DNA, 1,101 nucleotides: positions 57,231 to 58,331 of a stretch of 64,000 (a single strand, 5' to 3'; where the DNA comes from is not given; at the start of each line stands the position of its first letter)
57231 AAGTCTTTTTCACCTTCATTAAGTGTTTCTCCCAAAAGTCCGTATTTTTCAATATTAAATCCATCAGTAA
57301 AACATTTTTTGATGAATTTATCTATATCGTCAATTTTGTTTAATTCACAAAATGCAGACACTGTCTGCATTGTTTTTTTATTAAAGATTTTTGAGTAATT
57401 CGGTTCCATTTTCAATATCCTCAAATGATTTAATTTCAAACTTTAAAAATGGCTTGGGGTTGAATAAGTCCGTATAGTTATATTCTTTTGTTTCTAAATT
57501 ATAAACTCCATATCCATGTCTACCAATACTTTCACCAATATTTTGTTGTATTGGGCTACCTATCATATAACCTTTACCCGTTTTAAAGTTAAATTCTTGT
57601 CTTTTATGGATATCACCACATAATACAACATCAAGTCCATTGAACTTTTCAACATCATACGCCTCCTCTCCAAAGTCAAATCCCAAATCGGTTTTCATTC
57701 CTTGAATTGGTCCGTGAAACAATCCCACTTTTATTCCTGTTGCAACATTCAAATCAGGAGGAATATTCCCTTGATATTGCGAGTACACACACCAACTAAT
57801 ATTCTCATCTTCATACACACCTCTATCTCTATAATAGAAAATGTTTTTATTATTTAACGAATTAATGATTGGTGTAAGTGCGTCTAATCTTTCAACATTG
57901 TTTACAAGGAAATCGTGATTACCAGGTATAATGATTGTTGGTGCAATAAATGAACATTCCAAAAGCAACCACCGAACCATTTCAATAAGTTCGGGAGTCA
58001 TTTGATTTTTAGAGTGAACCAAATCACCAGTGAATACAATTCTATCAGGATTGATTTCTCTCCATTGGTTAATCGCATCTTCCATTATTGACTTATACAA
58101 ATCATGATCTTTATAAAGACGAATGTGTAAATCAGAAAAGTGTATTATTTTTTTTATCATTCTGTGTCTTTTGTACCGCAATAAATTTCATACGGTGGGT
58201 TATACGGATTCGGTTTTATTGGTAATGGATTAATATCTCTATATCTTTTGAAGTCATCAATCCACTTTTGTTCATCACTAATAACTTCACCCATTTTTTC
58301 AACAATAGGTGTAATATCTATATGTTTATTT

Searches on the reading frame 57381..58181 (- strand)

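Call 81: search_protein_families(library=pfam, proteins=[window:57381-58181:-], max_evalue=0.001)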
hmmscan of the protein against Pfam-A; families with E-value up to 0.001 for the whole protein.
window:57381-58181:- (266 aa): 2 families
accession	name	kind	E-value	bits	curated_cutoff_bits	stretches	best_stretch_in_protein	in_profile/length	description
PF00149.33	Metallophos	-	4e-15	57.2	21.5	1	11-193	2-190/191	Calcineurin-like phosphoesterase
PF12850.12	Metallophos_2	-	1.8e-06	28.5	27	1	11-196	2-121/154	Calcineurin-like phosphoesterase superfamily domain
